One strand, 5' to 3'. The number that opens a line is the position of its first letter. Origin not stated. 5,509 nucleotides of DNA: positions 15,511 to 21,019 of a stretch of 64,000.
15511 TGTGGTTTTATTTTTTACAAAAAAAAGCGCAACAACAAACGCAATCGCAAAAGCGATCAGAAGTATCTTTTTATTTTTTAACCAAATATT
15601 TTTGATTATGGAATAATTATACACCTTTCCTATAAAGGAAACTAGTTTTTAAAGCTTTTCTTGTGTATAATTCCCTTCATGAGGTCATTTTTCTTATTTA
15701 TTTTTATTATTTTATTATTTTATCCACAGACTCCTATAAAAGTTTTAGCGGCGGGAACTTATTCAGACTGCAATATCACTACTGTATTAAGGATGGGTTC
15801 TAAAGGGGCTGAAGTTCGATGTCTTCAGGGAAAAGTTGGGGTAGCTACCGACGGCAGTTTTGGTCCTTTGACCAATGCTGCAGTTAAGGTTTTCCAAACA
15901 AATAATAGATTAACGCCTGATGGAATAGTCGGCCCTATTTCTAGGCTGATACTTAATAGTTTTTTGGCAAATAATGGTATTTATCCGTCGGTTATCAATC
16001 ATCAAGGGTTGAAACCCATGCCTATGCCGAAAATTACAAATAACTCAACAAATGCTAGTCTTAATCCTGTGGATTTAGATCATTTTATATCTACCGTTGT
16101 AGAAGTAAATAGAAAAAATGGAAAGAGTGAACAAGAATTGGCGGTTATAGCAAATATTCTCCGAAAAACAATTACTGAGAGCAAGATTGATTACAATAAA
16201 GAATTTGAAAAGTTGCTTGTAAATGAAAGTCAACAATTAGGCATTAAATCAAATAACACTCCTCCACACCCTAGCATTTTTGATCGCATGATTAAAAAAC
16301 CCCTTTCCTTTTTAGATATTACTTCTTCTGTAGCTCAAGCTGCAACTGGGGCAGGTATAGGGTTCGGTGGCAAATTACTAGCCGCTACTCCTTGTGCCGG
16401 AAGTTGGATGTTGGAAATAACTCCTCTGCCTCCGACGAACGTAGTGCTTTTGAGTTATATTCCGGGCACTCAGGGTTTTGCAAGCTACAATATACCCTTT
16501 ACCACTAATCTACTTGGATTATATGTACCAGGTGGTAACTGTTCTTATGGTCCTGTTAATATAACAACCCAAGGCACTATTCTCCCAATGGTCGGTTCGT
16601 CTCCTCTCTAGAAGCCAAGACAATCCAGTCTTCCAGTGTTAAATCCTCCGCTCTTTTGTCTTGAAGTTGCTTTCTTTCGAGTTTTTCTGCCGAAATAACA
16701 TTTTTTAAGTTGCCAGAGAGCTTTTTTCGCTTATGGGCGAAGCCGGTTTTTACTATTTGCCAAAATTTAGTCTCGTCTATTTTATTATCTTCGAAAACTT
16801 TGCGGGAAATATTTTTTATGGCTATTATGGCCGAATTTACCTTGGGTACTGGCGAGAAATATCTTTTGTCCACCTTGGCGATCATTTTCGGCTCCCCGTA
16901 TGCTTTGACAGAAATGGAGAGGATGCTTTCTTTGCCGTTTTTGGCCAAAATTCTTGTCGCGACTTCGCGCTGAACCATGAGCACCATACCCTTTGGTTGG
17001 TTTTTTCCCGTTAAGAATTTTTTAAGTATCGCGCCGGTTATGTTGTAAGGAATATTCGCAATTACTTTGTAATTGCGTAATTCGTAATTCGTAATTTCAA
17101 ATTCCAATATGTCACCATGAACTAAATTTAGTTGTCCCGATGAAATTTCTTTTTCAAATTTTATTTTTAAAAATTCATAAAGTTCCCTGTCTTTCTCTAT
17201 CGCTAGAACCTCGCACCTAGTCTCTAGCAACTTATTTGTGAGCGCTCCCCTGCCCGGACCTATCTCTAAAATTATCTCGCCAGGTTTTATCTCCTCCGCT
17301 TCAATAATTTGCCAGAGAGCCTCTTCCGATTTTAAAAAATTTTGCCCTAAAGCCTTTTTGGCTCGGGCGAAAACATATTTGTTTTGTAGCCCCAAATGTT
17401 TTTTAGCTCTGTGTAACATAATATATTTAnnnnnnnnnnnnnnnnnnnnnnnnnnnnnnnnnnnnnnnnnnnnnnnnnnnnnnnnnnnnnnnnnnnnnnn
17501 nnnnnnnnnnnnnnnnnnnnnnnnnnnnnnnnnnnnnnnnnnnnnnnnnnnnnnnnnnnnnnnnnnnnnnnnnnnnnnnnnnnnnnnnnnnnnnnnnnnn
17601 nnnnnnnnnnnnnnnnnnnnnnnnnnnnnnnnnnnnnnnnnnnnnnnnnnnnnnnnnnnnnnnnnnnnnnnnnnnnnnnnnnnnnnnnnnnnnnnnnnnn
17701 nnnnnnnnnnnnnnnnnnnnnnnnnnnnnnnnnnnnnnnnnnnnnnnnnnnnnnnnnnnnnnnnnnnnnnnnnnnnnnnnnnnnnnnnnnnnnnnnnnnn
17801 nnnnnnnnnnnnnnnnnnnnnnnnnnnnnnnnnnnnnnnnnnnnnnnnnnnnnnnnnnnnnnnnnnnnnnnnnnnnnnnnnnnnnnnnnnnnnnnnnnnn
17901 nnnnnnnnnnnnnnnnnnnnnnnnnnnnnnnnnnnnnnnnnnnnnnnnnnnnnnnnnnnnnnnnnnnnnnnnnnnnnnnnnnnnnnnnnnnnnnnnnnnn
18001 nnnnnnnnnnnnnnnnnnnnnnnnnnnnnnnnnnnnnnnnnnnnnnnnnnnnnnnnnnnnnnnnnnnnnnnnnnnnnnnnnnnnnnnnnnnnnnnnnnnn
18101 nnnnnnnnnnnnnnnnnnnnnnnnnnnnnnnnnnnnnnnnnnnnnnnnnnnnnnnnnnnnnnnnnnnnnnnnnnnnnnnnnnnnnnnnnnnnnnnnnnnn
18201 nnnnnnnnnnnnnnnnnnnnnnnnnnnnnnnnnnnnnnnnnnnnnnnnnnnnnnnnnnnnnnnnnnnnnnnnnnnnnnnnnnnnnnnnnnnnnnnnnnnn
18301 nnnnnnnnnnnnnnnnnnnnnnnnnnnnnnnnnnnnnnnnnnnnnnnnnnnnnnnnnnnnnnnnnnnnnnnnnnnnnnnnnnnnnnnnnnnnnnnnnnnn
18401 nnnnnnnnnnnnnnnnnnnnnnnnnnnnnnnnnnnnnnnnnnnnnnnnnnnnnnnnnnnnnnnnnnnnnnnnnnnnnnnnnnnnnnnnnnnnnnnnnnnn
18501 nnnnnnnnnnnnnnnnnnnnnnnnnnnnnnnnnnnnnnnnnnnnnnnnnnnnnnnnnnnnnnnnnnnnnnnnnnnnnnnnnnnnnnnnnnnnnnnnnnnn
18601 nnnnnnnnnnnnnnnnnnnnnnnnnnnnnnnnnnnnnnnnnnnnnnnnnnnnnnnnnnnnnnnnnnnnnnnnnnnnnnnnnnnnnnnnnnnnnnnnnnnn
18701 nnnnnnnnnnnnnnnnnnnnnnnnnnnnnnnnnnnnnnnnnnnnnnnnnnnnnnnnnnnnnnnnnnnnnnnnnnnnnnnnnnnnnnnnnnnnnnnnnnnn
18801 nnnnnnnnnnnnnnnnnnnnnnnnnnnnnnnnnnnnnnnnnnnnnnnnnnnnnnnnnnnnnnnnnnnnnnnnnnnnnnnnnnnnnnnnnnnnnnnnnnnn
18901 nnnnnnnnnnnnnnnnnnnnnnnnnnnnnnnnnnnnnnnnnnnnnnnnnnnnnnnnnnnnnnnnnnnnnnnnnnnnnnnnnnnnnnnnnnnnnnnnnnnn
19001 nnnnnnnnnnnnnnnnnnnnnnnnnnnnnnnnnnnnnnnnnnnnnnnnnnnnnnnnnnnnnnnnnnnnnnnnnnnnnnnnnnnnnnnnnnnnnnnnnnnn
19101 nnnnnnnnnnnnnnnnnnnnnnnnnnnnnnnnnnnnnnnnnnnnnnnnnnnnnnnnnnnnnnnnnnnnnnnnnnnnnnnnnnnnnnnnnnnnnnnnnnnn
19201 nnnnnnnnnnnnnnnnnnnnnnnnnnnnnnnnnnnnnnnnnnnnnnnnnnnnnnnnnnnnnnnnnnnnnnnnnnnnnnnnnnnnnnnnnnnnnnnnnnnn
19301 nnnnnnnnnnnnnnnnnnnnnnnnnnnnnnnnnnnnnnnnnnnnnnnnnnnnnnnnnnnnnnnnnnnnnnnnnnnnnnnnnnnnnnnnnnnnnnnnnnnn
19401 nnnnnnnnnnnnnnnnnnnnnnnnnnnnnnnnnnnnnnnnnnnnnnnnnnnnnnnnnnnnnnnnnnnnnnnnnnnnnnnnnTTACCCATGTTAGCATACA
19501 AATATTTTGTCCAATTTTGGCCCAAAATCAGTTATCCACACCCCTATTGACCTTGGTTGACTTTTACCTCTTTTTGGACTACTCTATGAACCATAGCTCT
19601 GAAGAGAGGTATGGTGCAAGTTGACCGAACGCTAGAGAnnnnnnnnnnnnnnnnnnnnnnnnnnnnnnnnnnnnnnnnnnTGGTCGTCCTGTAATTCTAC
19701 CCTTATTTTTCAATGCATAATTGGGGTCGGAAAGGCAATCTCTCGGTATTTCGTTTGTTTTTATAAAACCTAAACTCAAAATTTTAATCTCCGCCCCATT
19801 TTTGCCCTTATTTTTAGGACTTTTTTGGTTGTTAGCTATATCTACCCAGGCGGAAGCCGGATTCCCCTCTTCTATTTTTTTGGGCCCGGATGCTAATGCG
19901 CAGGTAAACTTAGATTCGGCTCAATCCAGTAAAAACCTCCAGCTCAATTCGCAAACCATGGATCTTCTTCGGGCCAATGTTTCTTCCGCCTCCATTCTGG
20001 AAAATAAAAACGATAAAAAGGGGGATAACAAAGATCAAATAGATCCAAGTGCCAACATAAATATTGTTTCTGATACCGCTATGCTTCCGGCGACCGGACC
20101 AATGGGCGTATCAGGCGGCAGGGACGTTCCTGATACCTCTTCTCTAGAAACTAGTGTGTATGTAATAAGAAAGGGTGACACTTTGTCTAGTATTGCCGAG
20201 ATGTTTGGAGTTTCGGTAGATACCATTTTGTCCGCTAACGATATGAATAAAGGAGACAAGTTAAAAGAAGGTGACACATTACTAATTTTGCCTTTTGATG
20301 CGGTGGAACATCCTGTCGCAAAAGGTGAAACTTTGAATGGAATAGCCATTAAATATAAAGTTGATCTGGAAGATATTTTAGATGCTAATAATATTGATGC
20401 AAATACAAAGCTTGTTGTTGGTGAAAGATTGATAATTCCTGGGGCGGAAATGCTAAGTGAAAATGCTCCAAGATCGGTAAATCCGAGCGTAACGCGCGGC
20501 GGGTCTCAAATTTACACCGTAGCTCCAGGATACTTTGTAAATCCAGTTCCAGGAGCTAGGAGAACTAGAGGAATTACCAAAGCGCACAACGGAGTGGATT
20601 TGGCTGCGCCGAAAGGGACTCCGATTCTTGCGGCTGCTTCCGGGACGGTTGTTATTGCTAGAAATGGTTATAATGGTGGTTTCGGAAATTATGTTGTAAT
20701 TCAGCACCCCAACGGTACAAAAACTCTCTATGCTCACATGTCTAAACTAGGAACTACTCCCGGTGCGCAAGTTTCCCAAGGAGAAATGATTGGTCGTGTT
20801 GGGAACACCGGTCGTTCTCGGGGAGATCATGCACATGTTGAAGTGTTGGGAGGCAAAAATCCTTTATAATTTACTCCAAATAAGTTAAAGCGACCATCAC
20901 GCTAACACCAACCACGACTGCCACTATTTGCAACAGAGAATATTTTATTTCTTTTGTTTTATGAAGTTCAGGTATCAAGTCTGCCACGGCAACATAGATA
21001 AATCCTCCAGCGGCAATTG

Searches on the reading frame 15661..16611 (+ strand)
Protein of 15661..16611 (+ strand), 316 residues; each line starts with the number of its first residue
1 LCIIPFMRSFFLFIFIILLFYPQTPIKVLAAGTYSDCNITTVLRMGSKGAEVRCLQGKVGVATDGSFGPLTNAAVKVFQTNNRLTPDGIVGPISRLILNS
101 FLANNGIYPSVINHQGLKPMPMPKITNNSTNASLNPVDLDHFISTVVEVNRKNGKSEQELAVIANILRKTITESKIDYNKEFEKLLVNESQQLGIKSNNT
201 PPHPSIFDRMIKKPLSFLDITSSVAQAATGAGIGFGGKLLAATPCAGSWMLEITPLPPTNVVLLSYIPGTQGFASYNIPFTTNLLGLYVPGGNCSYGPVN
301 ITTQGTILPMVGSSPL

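Call 69: search_protein_families(library=pfam, proteins=[window:15661-16611:+], max_evalue=0.00001)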
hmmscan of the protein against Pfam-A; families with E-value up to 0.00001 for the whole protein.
window:15661-16611:+ (316 aa): 1 family
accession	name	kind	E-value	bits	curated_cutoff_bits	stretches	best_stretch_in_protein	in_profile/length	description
PF01471.23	PG_binding_1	-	1.4e-08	35.2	23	1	62-92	21-51/57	Putative peptidoglycan binding domain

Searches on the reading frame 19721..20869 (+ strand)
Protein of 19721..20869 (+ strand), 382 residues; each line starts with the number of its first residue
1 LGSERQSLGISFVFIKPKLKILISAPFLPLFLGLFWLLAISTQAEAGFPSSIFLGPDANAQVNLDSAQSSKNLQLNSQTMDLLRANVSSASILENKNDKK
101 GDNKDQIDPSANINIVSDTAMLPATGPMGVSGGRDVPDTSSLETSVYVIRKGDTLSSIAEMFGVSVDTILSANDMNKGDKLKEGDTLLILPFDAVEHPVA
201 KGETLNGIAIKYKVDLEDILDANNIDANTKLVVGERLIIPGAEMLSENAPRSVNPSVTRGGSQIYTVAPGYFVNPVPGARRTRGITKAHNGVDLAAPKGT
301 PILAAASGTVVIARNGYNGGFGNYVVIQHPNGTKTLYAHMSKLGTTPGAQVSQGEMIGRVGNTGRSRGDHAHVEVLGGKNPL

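Call 69: search_protein_families(library=pfam, proteins=[window:19721-20869:+], max_evalue=0.00001)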
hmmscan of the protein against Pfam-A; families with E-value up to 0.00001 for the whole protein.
window:19721-20869:+ (382 aa): 4 families
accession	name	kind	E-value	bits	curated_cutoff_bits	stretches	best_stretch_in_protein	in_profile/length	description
PF01551.29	Peptidase_M23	-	1.1e-29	102.9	28.7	1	288-379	2-91/96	Peptidase family M23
PF01476.26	LysM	-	3.1e-25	88.3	20.9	2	147-189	1-42/43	LysM domain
PF23473.1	LysM3_LYK4_5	-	2.3e-13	50.4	29.3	1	147-177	5-35/48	LYK4/5 LysM3 domain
PF23446.1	LysM1_NFP_LYK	-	2.2e-07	32.1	36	0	153-189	16-53/60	NFP/LYK LysM1 domain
